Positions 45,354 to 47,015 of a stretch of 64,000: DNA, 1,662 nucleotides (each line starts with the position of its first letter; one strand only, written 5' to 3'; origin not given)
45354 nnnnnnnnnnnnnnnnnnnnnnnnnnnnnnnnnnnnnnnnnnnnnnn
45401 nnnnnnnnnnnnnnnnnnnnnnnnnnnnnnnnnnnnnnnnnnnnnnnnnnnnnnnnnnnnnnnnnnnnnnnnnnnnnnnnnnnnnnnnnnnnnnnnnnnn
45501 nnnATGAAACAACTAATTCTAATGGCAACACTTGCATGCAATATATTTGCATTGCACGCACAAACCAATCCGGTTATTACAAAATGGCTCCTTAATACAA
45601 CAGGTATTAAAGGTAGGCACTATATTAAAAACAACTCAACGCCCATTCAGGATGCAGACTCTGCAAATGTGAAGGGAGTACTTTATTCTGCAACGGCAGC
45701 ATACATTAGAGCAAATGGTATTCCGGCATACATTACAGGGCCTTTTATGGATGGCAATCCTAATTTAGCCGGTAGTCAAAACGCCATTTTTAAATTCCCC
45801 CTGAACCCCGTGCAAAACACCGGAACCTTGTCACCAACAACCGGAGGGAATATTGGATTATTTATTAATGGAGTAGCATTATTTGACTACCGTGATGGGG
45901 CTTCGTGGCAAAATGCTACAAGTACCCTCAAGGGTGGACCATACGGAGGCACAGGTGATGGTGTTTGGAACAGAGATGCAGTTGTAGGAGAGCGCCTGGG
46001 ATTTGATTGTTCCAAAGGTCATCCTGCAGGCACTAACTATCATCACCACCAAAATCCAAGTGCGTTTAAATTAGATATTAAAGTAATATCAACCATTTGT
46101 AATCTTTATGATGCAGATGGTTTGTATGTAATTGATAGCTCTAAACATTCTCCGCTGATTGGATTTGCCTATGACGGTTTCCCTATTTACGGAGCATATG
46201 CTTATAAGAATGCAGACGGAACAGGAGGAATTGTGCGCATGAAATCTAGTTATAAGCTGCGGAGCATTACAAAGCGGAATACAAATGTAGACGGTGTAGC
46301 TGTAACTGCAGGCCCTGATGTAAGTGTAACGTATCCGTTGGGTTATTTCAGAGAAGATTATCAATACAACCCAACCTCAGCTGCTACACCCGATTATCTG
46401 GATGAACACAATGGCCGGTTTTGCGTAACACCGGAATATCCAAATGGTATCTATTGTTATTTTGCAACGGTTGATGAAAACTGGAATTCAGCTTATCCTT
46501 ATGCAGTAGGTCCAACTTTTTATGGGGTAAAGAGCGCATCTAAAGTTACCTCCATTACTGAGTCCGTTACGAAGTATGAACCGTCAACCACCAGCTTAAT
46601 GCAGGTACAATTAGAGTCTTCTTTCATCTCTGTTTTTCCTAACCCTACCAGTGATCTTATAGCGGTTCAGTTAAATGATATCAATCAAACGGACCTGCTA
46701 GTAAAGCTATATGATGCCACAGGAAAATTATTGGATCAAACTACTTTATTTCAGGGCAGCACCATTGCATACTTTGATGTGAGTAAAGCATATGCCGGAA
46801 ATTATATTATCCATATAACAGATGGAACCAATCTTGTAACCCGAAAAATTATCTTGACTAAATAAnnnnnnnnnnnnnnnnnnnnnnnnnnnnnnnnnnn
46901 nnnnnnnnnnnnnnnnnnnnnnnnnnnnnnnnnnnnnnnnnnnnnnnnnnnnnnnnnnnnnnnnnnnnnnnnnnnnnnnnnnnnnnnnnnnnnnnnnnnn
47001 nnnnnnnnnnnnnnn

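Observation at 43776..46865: Three-gene cassette of an MbnP-like protein, a di-haem cytochrome c peroxidase (MbnH/MauG-like) and a T9SS-sorted YHYH-family protein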

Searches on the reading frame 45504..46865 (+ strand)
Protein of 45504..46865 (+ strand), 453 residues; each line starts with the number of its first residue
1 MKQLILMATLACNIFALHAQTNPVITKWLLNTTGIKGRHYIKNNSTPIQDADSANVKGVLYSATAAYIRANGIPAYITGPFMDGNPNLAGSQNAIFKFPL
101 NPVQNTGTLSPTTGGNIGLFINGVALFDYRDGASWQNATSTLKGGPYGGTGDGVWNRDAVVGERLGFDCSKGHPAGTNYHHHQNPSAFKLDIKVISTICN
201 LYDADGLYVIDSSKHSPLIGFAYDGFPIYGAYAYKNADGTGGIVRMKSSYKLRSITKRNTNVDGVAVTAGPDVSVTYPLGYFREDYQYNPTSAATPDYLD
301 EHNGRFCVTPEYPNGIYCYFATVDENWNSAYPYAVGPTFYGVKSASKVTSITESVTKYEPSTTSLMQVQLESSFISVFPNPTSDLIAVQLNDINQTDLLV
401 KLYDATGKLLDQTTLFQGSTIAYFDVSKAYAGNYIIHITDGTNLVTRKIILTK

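Call 3: search_protein_families(library=pfam, proteins=[window:45504-46865:+], max_evalue=0.1)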
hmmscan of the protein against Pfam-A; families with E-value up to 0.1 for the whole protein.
window:45504-46865:+ (453 aa): 3 families
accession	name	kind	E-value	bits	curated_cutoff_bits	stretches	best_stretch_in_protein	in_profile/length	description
PF14240.11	YHYH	-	4.5e-57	193.6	25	1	96-328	2-187/193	YHYH protein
PF18962.6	Por_Secre_tail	-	2.5e-12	47.4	27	1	377-450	1-74/75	Secretion system C-terminal sorting domain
PF22058.2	X25_BaPul_like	-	0.017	15.6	27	1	289-355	19-83/87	Pullulanase X25 domain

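Call 4: search_protein_families(library=ncbifam, proteins=[window:45504-46865:+], max_evalue=0.1)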
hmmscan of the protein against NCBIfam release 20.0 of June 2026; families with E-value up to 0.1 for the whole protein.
window:45504-46865:+ (453 aa): 2 families
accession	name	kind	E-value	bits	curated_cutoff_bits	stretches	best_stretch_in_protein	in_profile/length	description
TIGR04183.1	Por_Secre_tail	domain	5.7e-13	48.6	23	1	377-450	1-70/72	T9SS type A sorting domain-containing protein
NF038113.1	T9SSA_dep_M36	equivalog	1.1e-08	33.8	885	1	362-451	780-868/869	T9SS-dependent M36 family metallopeptidase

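Call 11: search_solved_structures(query=window:45504-46865:+, max_evalue=1, show_alignments=2)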
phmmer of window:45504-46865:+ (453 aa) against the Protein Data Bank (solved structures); distinct sequences matched with E-value up to 1: 2.
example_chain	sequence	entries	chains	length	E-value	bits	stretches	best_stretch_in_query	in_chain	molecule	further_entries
9whd_A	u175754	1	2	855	0.00014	23.6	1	373-442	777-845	GH167 glycoside hydrolase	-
8glk_D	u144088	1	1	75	0.79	11.3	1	375-451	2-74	Endonuclease I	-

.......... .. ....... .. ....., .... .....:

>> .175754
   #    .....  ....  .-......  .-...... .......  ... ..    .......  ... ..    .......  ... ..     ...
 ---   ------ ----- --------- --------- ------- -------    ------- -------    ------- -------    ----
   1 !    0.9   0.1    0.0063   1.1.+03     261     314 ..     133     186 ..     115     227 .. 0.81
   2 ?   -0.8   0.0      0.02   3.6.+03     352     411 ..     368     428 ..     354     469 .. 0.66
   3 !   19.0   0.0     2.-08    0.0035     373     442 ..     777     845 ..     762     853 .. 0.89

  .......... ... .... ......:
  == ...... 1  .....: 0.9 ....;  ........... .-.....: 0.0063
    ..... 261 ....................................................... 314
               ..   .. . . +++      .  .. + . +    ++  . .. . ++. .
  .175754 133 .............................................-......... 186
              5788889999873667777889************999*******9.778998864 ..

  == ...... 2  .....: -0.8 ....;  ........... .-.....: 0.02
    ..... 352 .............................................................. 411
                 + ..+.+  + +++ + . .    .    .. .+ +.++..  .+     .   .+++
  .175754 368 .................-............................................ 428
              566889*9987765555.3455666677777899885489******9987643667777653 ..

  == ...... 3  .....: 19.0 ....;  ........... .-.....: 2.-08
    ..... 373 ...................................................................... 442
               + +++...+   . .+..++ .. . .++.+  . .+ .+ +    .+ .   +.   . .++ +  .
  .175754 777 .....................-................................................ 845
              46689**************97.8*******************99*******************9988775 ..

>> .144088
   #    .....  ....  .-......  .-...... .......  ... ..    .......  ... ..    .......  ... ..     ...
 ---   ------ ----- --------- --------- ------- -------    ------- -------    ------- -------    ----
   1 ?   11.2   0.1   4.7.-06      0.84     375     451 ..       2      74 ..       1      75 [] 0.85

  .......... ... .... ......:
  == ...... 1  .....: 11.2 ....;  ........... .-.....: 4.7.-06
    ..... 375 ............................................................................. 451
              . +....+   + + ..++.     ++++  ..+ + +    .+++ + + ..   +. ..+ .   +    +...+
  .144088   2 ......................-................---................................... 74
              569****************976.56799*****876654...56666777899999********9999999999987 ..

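Call 13: find_homologous_proteins(query=window:45504-46616:+, max_evalue=0.00001)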
Query window:45504-46616:+ (371 aa): 6908 proteins with E <= 0.00001 among 8000 candidates; the best 120 are listed.
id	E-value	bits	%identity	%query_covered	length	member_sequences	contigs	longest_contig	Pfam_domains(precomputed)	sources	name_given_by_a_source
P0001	2.2e-248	841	98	100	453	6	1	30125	PF14240.12,PF18962.8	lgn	-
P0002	1.6e-230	782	90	100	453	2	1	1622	PF14240.12,PF18962.8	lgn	-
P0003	6.2e-214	728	85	99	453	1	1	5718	PF14240.12,PF18962.8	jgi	jgi:hypothetical protein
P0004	2.5e-211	719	82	100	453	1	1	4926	PF14240.12,PF18962.8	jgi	jgi:hypothetical protein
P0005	3.0e-206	702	81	100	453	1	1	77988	PF14240.12,PF18962.8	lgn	-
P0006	5.3e-205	698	82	98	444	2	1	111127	PF14240.12,PF18962.8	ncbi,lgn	-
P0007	2.7e-197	673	78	99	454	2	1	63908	PF14240.12,PF18962.8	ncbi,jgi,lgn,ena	jgi:hypothetical protein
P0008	8.3e-195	665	76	100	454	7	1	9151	PF14240.12,PF18962.8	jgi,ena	-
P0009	4.1e-193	659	77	99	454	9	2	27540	PF14240.12,PF18962.8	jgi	jgi:hypothetical protein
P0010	6.1e-193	659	77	100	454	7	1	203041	PF14240.12,PF18962.8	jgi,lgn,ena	jgi:hypothetical protein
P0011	1.5e-191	654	76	98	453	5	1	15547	PF14240.12,PF18962.8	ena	-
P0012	3.3e-191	653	79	97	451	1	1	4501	PF14240.12,PF18962.8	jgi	jgi:hypothetical protein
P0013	5.3e-191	652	78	96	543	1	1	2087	PF14240.12,PF18962.8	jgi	jgi:hypothetical protein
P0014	7.4e-191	652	76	100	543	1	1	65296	PF14240.12,PF18962.8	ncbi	-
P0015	1.1e-190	651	77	98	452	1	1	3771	PF14240.12,PF18962.8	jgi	jgi:hypothetical protein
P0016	1.5e-190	651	75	100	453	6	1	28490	PF14240.12,PF18962.8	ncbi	-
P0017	2.2e-190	650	77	100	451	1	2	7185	PF14240.12,PF18962.8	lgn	-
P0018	9.6e-190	648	77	98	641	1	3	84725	PF19190.7,PF14240.12,PF18962.8,PF13004.14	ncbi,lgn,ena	-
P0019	1.2e-189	648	76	98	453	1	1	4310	PF14240.12,PF18962.8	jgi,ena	-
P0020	1.8e-189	647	75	99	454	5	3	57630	PF14240.12,PF18962.8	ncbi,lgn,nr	ncbi:MAG: YHYH protein [Bacteroidia bacterium]|nr:YHYH protein [Bacteroidia bacterium] MCF8427863.1 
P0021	2.0e-189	647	77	98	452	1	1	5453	PF14240.12,PF18962.8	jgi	jgi:hypothetical protein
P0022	3.3e-189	646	76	98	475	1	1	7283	PF14240.12,PF18962.8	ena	-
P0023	9.2e-189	645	76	98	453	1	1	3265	PF14240.12,PF18962.8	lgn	-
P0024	4.2e-188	643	76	98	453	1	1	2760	PF14240.12,PF18962.8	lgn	-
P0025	5.1e-188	642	77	95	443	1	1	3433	PF14240.12,PF18962.8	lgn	-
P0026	5.3e-188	642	76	98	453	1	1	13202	PF14240.12,PF18962.8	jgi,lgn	jgi:hypothetical protein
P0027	5.8e-188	642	75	99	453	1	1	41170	PF14240.12,PF18962.8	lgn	-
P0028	6.4e-188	642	75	99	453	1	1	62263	PF14240.12,PF18962.8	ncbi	-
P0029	7.5e-188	642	75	99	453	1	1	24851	PF14240.12,PF18962.8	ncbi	-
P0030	7.5e-188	642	75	99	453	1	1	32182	PF14240.12,PF18962.8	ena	-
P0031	9.8e-188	642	75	99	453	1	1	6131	PF14240.12,PF18962.8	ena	-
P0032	2.4e-187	640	74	100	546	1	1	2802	PF14240.12,PF18962.8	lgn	-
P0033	3.4e-187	640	75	98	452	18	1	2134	PF14240.12,PF18962.8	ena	-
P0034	4.8e-187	639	76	98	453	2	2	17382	PF14240.12,PF18962.8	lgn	-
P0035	4.8e-187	639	75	99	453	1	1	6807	PF14240.12,PF18962.8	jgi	jgi:hypothetical protein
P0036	4.8e-187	639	75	99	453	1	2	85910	PF14240.12,PF18962.8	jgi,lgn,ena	jgi:hypothetical protein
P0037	4.8e-187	639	75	99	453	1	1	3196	PF14240.12,PF18962.8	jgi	jgi:hypothetical protein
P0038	4.8e-187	639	75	99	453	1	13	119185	PF14240.12,PF18962.8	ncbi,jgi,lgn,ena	jgi:hypothetical protein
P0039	4.9e-187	639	75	99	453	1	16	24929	PF14240.12,PF18962.8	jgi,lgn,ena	jgi:hypothetical protein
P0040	5.4e-187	639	75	99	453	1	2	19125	PF14240.12,PF18962.8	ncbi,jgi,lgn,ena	jgi:hypothetical protein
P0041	6.5e-187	639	75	99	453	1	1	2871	PF14240.12,PF18962.8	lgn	-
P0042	8.3e-187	638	75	98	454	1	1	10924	PF14240.12,PF18962.8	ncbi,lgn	ncbi:hypothetical protein BH11BAC2_BH11BAC2_16520 [soil metagenome]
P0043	8.4e-187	638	76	98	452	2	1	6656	PF14240.12,PF18962.8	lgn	-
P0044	1.2e-186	638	75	99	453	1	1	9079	PF14240.12,PF18962.8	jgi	jgi:hypothetical protein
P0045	1.2e-186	638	75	99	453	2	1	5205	PF14240.12,PF18962.8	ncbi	-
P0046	1.3e-186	638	74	99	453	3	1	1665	PF14240.12,PF18962.8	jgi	-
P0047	1.3e-186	638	73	100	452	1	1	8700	PF14240.12,PF18962.8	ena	-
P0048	1.3e-186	638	76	99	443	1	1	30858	PF14240.12,PF18962.8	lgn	-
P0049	1.6e-186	637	79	95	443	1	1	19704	PF14240.12,PF18962.8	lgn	-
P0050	1.7e-186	637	73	98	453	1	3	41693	PF14240.12,PF18962.8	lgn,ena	-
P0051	1.7e-186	637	74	100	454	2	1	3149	PF14240.12,PF18962.8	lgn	-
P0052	3.6e-186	636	74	99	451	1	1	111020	PF14240.12,PF18962.8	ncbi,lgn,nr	ncbi:MAG: hypothetical protein CFE21_16800 [Bacteroidetes bacterium B1(2017)]|nr:MAG: hypothetical p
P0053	3.6e-186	636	73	98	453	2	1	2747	PF14240.12,PF18962.8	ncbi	ncbi:MAG: YHYH protein [Saprospiraceae bacterium]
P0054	4.4e-186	636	76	98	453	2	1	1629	PF14240.12,PF18962.8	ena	-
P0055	6.4e-186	636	78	94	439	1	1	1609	PF14240.12,PF18962.8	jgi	jgi:hypothetical protein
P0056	6.6e-186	635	75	98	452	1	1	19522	PF14240.12,PF18962.8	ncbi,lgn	ncbi:MAG: YHYH protein [Bacteroidota bacterium]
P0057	8.6e-186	635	80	90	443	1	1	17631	PF14240.12,PF18962.8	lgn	-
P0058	1.0e-185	635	75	99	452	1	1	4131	PF14240.12,PF18962.8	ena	-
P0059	1.1e-185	635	75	98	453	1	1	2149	PF14240.12,PF18962.8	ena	-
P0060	1.1e-185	635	75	98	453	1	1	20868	PF14240.12,PF18962.8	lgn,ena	-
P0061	1.1e-185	635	75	98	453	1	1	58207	PF14240.12,PF18962.8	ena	-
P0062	1.2e-185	635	76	95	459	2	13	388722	PF14240.12,PF18962.8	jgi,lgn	jgi:hypothetical protein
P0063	1.2e-185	635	80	92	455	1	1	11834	PF14240.12,PF18962.8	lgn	-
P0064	1.4e-185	634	73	98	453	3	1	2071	PF14240.12,PF18962.8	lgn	-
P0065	1.4e-185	634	75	95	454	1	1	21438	PF14240.12,PF18962.8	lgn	-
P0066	1.6e-185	634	73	98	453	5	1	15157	PF14240.12,PF18962.8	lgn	-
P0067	1.9e-185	634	75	99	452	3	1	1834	PF14240.12,PF18962.8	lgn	-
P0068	2.1e-185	634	75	99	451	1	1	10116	PF14240.12,PF18962.8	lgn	-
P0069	3.2e-185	633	72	98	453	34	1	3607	PF14240.12,PF18962.8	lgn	-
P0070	3.6e-185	633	73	98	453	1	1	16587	PF14240.12,PF18962.8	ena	-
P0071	3.7e-185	633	75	95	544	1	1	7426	PF14240.12,PF18962.8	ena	-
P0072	4.1e-185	633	74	98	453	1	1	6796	PF14240.12,PF18962.8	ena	-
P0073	6.4e-185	632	76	97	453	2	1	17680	PF14240.12,PF18962.8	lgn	-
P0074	7.2e-185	632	75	98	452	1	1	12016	PF14240.12,PF18962.8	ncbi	ncbi:hypothetical protein BH11BAC1_BH11BAC1_12570 [soil metagenome]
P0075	7.5e-185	632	78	95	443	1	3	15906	PF14240.12,PF18962.8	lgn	-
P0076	7.6e-185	632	80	90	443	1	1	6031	PF14240.12,PF18962.8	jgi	jgi:hypothetical protein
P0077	8.5e-185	632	73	99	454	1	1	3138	PF14240.12,PF18962.8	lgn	-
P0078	9.2e-185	632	79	90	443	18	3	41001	PF14240.12,PF18962.8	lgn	-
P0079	9.8e-185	632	75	100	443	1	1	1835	PF14240.12,PF18962.8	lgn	-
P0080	1.3e-184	631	74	100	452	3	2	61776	PF14240.12,PF18962.8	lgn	-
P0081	1.6e-184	631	73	99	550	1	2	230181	PF14240.12,PF18962.8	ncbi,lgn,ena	-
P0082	2.0e-184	631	74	96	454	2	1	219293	PF14240.12,PF18962.8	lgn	-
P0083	2.4e-184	630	73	100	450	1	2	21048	PF14240.12,PF18962.8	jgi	jgi:hypothetical protein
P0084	2.5e-184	630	78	92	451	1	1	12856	PF14240.12,PF18962.8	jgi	jgi:hypothetical protein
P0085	5.2e-184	629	74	100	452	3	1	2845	PF14240.12,PF18962.8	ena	-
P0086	7.1e-184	629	71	98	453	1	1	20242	PF14240.12,PF18962.8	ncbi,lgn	-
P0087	9.4e-184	628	74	98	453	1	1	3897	PF14240.12,PF18962.8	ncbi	ncbi:MAG: YHYH protein [Bacteroidota bacterium]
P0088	1.1e-183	628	75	97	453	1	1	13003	PF14240.12,PF18962.8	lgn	-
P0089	1.2e-183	628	73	99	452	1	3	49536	PF14240.12,PF18962.8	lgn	-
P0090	1.2e-183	628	75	100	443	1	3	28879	PF14240.12,PF18962.8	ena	-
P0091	1.7e-183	628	73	98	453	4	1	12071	PF14240.12,PF18962.8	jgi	jgi:hypothetical protein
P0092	2.1e-183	627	76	97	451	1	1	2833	PF14240.12,PF18962.8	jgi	jgi:hypothetical protein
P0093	2.4e-183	627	73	99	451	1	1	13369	PF14240.12,PF18962.8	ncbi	-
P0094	3.0e-183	627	76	93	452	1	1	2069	PF14240.12,PF18962.8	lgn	-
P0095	3.5e-183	627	76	95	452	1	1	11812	PF14240.12,PF18962.8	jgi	-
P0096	3.5e-183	627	76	95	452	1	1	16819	PF14240.12,PF18962.8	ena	-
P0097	3.8e-183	626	74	98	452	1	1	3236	PF14240.12,PF18962.8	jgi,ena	jgi:hypothetical protein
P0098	3.8e-183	626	74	98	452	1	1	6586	PF14240.12,PF18962.8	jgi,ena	jgi:hypothetical protein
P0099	3.9e-183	626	75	98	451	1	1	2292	PF14240.12,PF18962.8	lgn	-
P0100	4.3e-183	626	73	99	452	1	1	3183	PF14240.12,PF18962.8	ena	-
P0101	4.8e-183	626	77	94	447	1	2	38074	PF14240.12,PF18962.8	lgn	-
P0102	5.1e-183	626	75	97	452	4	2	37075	PF14240.12,PF18962.8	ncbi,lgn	-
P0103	5.4e-183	626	74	99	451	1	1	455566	PF14240.12,PF18962.8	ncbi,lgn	ncbi:MAG: YHYH protein [Bacteroidota bacterium]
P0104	6.0e-183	626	74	98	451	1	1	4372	PF14240.12,PF18962.8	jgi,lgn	jgi:hypothetical protein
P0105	6.2e-183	626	73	98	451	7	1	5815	PF14240.12,PF18962.8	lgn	-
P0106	6.7e-183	626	76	95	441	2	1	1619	PF14240.12,PF18962.8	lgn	-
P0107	7.0e-183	626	73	100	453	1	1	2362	PF14240.12,PF18962.8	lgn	-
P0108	7.1e-183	626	73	99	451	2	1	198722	PF14240.12,PF18962.8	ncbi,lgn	ncbi:MAG: YHYH protein [Bacteroidota bacterium]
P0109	7.4e-183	625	74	98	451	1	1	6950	PF14240.12,PF18962.8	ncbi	-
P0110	7.8e-183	625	76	95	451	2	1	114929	PF14240.12,PF18962.8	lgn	-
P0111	8.6e-183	625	74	98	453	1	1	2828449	PF14240.12,PF18962.8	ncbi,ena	-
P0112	9.3e-183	625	73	99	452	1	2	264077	PF14240.12,PF18962.8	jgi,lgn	jgi:hypothetical protein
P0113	9.3e-183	625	76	95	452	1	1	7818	PF14240.12,PF18962.8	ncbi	-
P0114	9.4e-183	625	73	99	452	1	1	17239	PF14240.12,PF18962.8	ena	-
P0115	9.8e-183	625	75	97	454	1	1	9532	PF14240.12,PF18962.8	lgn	-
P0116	1.0e-182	625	74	98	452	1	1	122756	PF14240.12,PF18962.8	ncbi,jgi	jgi:hypothetical protein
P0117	1.1e-182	625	74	98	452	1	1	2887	PF14240.12,PF18962.8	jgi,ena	jgi:hypothetical protein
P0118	1.2e-182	625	76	96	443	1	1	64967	PF14240.12,PF18962.8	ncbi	-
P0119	1.8e-182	624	74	95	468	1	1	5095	PF14240.12,PF18962.8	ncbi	-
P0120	1.8e-182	624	74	98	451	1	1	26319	PF14240.12,PF18962.8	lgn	-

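Call 15: find_related_loci(query=A1, collection=genome_contigs, flank=6000)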
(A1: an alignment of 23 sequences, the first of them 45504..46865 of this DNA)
Query A1 (453 aa) in genome_contigs; peptide patterns used: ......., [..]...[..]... (x = any residue, [..] = any of these).
599 stretches matched a pattern (row limit reached: there are more); 495 encode a relative of the query (tblastn E <= 1e-3); the best 80 are kept; 80 distinct loci.
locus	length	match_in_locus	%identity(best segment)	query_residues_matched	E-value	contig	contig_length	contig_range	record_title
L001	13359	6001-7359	78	1-453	0e+0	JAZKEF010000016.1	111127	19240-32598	MAG: Bacteroidota bacterium isolate DC_HB_02_SPN181219-bin021 DCHB02SPN_B021_0_000000000016, whole genome shotgun sequen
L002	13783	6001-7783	69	3-453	0e+0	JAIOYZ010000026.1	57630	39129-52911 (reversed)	MAG: Bacteroidia bacterium isolate Tobar12.5m-G26 Tobar12-5m-20mill-C126, whole genome shotgun sequence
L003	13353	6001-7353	67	1-453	0e+0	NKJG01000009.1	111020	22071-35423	MAG: Bacteroidetes bacterium B1(2017) isolate B1 NODE_268, whole genome shotgun sequence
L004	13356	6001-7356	71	1-452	0e+0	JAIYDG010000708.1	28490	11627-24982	MAG: Bacteroidetes bacterium isolate H1_MAG_00027 pond_H1_MAG_00027_000000000055, whole genome shotgun sequence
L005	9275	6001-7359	68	1-453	0e+0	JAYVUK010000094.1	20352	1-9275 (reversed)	MAG: Bacteroidota bacterium isolate GL74_UP_metabinner_7 GL74_UP_metabinner_7_93, whole genome shotgun sequence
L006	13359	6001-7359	68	1-453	0e+0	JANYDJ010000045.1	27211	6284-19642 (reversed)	MAG: Flavobacteriaceae bacterium isolate 336R_metabinner_54 336R_k141_2275664, whole genome shotgun sequence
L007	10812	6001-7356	69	1-453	0e+0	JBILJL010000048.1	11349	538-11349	MAG: Bacteroidia bacterium isolate ME2017-06-16_3300042330_group7_bin45 Rohwer_bin1042_scaffold_1858_c1, whole genome sh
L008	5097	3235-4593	68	2-453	0e+0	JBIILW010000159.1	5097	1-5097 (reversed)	MAG: Bacteroidia bacterium isolate ME2002-05-24pf_3300042563_group1_bin175 Rohwer_bin1048_scaffold_22345_c1, whole genom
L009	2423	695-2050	68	1-453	0e+0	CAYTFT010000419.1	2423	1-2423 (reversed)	MAG TPA_asm: uncultured Chitinophagales bacterium isolate SRP173033_co3_137 genome assembly, contig: NODE_82204_length_2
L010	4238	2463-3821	67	2-453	0e+0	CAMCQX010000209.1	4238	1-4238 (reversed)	MAG: Chitinophaga pinensis isolate ZE-03apr19-315 genome assembly, contig: ZE-03apr19-C61915, whole genome shotgun seque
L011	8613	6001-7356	68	1-453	0e+0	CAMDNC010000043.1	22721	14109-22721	MAG: Flavipsychrobacter stenotrophus isolate MiH-22jul19-113 genome assembly, contig: MiH-22jul19-C4228, whole genome sh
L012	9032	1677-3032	67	2-453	0e+0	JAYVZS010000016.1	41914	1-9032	MAG: Bacteroidota bacterium isolate GL91_DN_metabinner_3 GL91_DN_metabinner_3_15, whole genome shotgun sequence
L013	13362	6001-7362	70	2-453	0e+0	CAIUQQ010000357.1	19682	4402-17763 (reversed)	MAG: uncultured Bacteroidetes bacterium isolate Ja1-D2_bin-1996 genome assembly, contig: bin-1996:357/414, whole genome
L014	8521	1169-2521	70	2-453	0e+0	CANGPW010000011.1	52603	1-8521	MAG: Bacteroidetes bacterium isolate RE-14apr17-15 genome assembly, contig: RE-14apr17-C304, whole genome shotgun sequen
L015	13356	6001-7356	68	1-453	0e+0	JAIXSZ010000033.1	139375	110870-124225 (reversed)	MAG: Sphingobacteriales bacterium isolate C8_MAG_00020 pond_C8_MAG_00020_000000000090, whole genome shotgun sequence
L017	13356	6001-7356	68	1-453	0e+0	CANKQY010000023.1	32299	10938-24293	MAG: Bacteroidetes bacterium isolate TE-Jun18-200 genome assembly, contig: TE-Jun18-C1224, whole genome shotgun sequence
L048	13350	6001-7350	63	1-453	0e+0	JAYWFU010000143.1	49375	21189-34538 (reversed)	MAG: Bacteroidia bacterium isolate GLR18_GL16_UP_2_concoct_108 GLR18_GL16_UP_2_concoct_108_142, whole genome shotgun seq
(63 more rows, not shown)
